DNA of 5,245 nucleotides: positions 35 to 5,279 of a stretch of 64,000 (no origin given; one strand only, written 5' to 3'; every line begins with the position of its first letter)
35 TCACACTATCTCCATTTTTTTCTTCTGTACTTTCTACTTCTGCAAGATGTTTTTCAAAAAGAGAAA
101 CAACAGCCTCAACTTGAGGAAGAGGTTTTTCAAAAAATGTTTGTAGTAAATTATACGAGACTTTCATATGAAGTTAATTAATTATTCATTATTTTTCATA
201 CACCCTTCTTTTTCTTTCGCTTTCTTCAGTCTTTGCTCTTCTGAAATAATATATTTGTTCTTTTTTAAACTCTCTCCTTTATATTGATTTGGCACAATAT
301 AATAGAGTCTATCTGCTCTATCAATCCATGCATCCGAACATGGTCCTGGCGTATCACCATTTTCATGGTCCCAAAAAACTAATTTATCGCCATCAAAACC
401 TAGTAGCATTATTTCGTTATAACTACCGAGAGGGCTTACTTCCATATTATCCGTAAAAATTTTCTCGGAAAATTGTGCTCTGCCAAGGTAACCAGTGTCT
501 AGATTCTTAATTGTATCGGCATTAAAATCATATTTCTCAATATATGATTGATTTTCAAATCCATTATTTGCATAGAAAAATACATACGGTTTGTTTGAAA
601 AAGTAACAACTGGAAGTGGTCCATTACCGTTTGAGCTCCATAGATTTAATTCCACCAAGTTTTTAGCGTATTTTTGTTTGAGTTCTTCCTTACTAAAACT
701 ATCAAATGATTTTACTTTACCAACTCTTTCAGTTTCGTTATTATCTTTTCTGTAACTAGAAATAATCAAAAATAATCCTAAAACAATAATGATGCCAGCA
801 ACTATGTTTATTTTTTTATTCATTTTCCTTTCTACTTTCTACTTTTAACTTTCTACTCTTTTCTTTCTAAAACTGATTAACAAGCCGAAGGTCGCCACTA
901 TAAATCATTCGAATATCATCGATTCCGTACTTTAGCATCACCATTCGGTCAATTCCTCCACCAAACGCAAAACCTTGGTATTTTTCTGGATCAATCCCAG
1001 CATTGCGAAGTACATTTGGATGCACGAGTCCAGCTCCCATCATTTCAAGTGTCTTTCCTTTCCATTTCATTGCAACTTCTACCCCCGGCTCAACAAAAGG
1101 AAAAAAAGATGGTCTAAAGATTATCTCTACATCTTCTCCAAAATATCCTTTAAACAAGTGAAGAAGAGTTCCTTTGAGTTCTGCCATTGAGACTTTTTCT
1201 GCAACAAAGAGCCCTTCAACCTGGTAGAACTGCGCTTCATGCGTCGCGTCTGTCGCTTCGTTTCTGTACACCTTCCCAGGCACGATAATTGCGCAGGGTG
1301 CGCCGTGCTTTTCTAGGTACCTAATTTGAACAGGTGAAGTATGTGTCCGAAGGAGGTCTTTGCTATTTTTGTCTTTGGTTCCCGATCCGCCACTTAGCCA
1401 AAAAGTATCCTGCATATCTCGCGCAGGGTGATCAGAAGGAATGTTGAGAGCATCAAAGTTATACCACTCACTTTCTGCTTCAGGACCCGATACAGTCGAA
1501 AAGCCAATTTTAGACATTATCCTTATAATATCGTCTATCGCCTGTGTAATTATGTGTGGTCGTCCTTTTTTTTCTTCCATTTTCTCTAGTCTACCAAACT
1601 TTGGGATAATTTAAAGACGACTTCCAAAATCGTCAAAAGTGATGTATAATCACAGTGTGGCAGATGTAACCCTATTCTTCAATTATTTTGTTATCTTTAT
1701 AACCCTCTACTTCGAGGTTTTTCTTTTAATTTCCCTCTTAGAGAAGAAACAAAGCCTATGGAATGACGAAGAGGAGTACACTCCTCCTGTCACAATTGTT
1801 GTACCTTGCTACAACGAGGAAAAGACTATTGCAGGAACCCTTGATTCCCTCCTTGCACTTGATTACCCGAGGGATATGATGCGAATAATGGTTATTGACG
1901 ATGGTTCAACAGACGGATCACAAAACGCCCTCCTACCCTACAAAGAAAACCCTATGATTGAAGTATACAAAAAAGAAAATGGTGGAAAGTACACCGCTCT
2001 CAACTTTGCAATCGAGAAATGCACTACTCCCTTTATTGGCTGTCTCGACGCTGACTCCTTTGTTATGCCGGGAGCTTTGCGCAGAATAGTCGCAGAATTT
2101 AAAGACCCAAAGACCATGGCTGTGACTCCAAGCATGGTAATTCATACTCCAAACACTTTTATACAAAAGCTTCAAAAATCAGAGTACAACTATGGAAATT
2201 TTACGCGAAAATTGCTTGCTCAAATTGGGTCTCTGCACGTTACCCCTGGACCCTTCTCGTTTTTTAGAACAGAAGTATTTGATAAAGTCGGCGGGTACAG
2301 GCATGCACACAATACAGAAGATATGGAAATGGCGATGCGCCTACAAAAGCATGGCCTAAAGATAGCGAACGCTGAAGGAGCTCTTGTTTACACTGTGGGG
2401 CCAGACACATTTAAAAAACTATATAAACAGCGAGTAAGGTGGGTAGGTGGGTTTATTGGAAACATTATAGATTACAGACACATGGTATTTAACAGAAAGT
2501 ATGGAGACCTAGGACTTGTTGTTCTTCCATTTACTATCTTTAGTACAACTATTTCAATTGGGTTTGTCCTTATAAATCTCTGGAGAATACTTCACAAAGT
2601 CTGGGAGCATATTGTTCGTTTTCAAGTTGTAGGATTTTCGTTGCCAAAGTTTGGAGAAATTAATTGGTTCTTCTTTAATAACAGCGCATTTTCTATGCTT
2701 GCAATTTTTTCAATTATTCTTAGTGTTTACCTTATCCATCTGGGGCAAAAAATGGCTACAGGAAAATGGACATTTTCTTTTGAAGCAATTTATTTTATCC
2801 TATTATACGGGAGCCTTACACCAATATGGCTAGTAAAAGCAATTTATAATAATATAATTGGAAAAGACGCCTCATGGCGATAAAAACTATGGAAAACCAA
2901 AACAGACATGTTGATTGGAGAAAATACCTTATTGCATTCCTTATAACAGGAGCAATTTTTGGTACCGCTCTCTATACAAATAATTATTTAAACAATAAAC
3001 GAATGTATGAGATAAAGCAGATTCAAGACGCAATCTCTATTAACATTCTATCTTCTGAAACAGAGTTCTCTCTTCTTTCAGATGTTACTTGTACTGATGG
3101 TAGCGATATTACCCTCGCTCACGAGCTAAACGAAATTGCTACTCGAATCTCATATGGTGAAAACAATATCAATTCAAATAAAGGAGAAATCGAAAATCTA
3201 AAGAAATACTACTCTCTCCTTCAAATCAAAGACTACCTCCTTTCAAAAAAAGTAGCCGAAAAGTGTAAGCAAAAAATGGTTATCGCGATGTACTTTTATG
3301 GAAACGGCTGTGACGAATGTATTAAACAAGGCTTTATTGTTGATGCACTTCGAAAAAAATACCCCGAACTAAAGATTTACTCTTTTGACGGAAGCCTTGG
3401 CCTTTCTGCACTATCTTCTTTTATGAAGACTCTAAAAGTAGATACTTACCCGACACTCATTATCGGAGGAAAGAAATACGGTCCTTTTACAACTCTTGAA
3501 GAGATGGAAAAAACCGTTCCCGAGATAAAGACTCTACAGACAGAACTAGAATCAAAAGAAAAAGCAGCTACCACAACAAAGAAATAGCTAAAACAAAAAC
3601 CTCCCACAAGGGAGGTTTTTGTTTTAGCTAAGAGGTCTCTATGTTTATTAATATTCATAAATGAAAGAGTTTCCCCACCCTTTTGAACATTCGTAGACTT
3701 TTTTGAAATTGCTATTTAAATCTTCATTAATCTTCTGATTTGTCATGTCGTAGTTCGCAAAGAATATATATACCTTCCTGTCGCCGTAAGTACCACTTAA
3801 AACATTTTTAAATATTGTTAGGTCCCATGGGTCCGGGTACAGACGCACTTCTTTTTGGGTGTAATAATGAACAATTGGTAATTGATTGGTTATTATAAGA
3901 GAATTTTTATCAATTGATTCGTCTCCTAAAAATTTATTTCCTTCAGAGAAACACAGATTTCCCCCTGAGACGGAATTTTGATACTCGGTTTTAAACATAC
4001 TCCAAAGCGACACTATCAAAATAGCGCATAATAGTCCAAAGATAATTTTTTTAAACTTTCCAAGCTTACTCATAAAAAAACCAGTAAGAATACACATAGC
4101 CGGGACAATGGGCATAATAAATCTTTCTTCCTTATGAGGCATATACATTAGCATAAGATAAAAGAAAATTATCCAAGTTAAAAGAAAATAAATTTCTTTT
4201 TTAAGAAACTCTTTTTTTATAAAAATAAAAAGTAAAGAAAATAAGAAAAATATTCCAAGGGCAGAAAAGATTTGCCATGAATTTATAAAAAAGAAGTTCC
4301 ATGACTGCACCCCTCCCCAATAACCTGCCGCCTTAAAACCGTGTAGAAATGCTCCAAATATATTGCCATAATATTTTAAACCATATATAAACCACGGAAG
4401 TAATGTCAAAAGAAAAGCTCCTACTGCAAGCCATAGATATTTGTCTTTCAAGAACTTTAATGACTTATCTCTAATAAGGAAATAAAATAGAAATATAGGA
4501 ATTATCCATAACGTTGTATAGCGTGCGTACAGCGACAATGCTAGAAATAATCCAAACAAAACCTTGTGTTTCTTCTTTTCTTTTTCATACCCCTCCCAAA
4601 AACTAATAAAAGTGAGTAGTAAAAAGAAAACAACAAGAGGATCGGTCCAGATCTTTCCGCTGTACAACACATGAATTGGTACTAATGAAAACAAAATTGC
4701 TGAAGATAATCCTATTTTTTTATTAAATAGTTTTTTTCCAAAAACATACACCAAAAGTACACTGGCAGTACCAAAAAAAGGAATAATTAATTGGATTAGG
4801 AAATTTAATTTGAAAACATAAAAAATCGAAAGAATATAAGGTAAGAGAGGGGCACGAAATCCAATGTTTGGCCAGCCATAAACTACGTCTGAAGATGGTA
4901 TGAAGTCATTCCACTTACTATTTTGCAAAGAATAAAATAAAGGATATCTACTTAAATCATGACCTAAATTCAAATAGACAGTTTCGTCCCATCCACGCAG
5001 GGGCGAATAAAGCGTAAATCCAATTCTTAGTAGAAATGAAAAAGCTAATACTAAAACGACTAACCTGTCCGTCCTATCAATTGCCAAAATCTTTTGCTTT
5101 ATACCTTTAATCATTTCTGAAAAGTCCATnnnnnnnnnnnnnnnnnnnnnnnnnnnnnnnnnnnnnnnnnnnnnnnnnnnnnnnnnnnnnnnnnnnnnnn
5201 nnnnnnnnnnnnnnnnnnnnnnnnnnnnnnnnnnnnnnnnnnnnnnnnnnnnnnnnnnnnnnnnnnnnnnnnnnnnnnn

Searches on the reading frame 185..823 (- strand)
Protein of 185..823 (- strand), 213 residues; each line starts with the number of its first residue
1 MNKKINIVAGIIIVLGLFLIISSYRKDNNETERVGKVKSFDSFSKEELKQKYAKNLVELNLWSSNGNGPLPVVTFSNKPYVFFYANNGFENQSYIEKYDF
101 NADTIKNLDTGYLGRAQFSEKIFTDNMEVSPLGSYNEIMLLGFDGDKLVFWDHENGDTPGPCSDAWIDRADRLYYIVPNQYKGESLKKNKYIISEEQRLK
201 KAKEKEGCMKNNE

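Call 28: search_protein_families(library=pfam, proteins=[window:185-823:-])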
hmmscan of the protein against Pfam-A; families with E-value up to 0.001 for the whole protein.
window:185-823:- (213 aa): 0 families

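Call 80: find_encoding_contigs(protein=window:185-823:-, flank=10000, max_places=1)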
Protein window:185-823:- (213 aa): 14 contigs read that carry it; 1 place shown.
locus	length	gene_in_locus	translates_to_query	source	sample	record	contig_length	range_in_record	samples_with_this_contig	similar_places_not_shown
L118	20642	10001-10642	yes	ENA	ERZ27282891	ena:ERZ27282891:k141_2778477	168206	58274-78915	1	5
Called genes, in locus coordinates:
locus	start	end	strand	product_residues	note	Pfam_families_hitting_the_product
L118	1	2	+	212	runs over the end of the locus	PF01386:Ribosomal_L25p, PF14693:Ribosomal_TL5_C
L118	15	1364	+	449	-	PF13406:SLT_2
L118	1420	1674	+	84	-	PF01197:Ribosomal_L31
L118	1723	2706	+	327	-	PF03462:PCRF, PF00472:RF-1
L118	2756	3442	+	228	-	PF00318:Ribosomal_S2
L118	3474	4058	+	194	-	PF25025:EF-Ts_N (weak), PF00889:EF_TS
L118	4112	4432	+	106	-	-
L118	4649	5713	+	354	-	PF00535:Glycos_transf_2, PF10111:Glyco_tranf_2_2 (weak), PF04138:GtrA_DPMS_TM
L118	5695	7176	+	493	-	PF03901:Glyco_transf_22, PF02366:PMT, PF13231:PMT_2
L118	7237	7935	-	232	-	-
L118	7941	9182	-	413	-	PF03142:Chitin_synth_2 (faint), PF13506:Glyco_transf_21, PF00535:Glycos_transf_2, PF10111:Glyco_tranf_2_2, PF13641:Glyco_tranf_2_3, PF13632:Glyco_trans_2_3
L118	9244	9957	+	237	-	PF01409:tRNA-synt_2d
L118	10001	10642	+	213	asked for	-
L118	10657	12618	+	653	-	PF03483:B3_4, PF03484:B5, PF17759:tRNA_synthFbeta, PF03147:FDX-ACB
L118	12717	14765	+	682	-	PF02518:HATPase_c, PF00204:DNA_gyraseB, PF01751:Toprim, PF00986:DNA_gyraseB_C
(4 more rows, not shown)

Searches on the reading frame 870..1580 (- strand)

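Call 28: search_protein_families(library=pfam, proteins=[window:870-1580:-])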
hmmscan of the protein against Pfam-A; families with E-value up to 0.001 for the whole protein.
window:870-1580:- (237 aa): 1 family
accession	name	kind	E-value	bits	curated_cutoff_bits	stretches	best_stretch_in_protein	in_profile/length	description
PF01409.25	tRNA-synt_2d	-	3.3e-89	299.1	19.8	1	4-237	12-246/246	tRNA synthetases class II core domain (F)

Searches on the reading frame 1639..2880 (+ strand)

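Call 28: search_protein_families(library=pfam, proteins=[window:1639-2880:+])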
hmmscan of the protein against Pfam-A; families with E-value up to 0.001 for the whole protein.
window:1639-2880:+ (414 aa): 6 families
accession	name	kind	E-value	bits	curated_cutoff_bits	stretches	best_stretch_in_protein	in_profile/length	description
PF13641.12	Glyco_tranf_2_3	-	9.2e-34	117.9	27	1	49-271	1-230/230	Glycosyltransferase like family 2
PF00535.33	Glycos_transf_2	-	1.3e-33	116.7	23.3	1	52-217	1-167/168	Glycosyl transferase family 2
PF13632.12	Glyco_trans_2_3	-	2.1e-26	93.4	27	1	133-345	2-153/198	Glycosyl transferase family group 2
PF13506.12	Glyco_transf_21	-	8e-14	51.9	21.7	1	117-268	18-172/174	Glycosyl transferase family 21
PF03142.21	Chitin_synth_2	-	3.8e-13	49.4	27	1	134-216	206-291/527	Chitin synthase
PF10111.15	Glyco_tranf_2_2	-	9.3e-09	35.6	27.3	1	52-259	1-223/276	Glycosyltransferase like family 2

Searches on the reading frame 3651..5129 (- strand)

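Call 28: search_protein_families(library=pfam, proteins=[window:3651-5129:-])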
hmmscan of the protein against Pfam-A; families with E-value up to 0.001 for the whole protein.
window:3651-5129:- (493 aa): 3 families
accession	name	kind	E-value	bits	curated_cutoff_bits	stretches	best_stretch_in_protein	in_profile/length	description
PF13231.12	PMT_2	-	4.7e-13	50.1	26.1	1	93-249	3-160/160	Dolichyl-phosphate-mannose-protein mannosyltransferase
PF03901.23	Glyco_transf_22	-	1.4e-11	44.7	23.8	1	110-379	81-362/414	Alg9-like mannosyltransferase family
PF02366.24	PMT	-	9.9e-09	35.5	22.7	1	112-252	85-236/245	Dolichyl-phosphate-mannose-protein mannosyltransferase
